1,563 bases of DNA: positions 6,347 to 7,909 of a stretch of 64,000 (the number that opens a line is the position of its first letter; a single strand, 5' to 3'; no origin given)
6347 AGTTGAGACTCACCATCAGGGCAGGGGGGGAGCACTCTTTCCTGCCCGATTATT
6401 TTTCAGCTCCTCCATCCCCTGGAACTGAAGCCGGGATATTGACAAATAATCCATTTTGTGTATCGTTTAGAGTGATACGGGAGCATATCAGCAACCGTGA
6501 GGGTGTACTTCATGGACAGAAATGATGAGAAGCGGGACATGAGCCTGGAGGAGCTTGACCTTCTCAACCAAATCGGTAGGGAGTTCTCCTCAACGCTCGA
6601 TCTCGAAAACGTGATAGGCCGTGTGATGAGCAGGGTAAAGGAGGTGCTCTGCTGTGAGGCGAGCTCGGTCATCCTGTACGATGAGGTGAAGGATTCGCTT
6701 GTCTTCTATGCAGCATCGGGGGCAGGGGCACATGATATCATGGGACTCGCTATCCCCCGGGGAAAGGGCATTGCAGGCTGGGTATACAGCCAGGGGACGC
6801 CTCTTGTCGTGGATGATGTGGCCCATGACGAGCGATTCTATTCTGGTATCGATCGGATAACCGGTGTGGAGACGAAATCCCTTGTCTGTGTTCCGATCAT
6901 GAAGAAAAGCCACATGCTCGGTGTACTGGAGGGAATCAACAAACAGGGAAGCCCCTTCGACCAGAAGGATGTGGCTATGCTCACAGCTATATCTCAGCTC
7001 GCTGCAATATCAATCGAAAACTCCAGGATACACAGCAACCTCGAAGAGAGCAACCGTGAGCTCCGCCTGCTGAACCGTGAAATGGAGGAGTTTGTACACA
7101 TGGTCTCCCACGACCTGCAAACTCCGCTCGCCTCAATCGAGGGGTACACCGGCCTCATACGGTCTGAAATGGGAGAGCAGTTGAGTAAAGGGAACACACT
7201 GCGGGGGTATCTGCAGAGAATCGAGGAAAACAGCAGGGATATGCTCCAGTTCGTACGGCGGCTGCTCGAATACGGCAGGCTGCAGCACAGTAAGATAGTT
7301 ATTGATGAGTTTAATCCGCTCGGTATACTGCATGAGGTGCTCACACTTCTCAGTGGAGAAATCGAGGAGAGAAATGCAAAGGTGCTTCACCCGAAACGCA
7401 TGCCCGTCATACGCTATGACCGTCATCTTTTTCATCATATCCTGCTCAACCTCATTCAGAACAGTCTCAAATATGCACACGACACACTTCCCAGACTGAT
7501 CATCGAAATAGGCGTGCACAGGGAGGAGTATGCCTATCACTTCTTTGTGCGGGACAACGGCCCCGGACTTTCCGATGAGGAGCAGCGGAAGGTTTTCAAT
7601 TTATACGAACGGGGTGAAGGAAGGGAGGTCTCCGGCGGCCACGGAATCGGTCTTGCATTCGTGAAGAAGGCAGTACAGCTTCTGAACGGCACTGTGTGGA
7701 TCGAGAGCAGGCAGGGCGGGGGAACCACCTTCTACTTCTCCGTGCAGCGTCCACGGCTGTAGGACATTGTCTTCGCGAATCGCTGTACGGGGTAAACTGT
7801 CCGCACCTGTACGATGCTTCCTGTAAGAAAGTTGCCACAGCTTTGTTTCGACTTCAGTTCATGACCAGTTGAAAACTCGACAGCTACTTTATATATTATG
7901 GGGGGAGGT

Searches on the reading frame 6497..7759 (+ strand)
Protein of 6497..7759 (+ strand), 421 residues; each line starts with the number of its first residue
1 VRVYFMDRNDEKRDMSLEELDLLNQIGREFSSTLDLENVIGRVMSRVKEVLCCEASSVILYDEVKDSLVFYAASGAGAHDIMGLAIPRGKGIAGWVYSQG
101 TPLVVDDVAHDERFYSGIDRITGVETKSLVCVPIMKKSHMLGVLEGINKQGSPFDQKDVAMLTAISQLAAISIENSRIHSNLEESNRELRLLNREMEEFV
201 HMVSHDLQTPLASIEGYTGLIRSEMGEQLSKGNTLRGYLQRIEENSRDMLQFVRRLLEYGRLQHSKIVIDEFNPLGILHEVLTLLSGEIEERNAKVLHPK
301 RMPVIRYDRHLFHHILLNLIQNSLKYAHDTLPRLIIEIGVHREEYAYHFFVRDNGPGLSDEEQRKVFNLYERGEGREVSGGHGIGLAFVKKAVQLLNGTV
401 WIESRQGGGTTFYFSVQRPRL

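Call 54: search_protein_families(library=pfam, proteins=[window:6497-7759:+], max_evalue=0.00001)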
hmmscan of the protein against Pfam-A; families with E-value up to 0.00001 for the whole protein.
window:6497-7759:+ (421 aa): 5 families
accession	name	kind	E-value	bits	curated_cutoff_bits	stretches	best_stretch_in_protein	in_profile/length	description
PF02518.31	HATPase_c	-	5.4e-23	82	26.4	1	308-418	2-109/111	Histidine kinase-, DNA gyrase B-, and HSP90-like ATPase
PF01590.32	GAF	-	6.8e-18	65.9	22.4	1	35-173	1-133/133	GAF domain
PF13185.12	GAF_2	-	7.6e-15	55.8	28.6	1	34-174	2-136/136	GAF domain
PF00512.31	HisKA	-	1.5e-13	51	26.9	1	196-264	2-65/66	His Kinase A (phospho-acceptor) domain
PF13492.12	GAF_3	-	3e-11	44.3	27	1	36-175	2-129/129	GAF domain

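Call 71: search_protein_families(library=ncbifam, proteins=[window:6497-7759:+], max_evalue=0.00001)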
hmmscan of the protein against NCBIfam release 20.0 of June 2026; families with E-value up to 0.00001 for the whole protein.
window:6497-7759:+ (421 aa): 68 families (the best 25 are shown)
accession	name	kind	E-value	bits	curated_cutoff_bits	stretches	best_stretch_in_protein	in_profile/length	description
NF046044.1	PnpS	equivalog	4.2e-35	121.5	400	1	188-415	162-388/390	two-component system histidine kinase PnpS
NF006800.0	PRK09303.1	equivalog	1.1e-27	97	342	1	182-416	137-375/383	histidine kinase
NF047465.1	hybrid_HK_LvrA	exception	1.8e-27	95.7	1200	1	179-416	583-816/819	hybrid histidine kinase/response regulator LvrA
TIGR02966.1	phoR_proteo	equivalog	2.4e-27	95.9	334.2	1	189-415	107-332/333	phosphate regulon sensor histidine kinase PhoR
NF033092.0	HK_WalK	equivalog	2.3e-26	92.5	725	1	192-416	368-592/594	cell wall metabolism sensor histidine kinase WalK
TIGR02956.1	TMAO_torS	equivalog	1e-25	90.1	676.5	1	197-416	465-680/967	TMAO reductase system sensor histidine kinase/response regulator TorS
NF007793.0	PRK10490.1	equivalog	3e-25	88.4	1123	1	161-416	630-880/895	two-component system sensor histidine kinase KdpD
NF045595.1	HK_scytonemin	equivalog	2.3e-24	85.7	865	1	154-413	378-630/637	scytonemin biosynthesis sensor histidine kinase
NF047874.1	MASE3_PAS_HK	subfamily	4.5e-24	85.2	560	1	181-415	383-622/655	MASE3 domain-containing sensor histidine kinase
NF041880.1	EPS_EpsF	equivalog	5.3e-24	84.6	900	1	189-413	267-488/492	response regulator EpsF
NF008312.0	PRK11100.1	equivalog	1.2e-23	83.7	356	1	191-415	250-471/477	two-component system sensor histidine kinase CreC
NF053855.1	HisKinPhoRBctds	equivalog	3.2e-23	82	500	1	199-418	364-583/583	two-component system sensor histidine kinase PhoR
NF007898.0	PRK10604.1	equivalog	9e-22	77.8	478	1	196-416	212-421/433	two-component system sensor histidine kinase RstB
NF008468.0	PRK11360.1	equivalog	1.2e-21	76.7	646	1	196-416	396-606/616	two-component system sensor histidine kinase AtoS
NF007007.0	PRK09470.1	equivalog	1.5e-21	76.9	486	1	196-410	245-451/463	envelope stress sensor histidine kinase CpxA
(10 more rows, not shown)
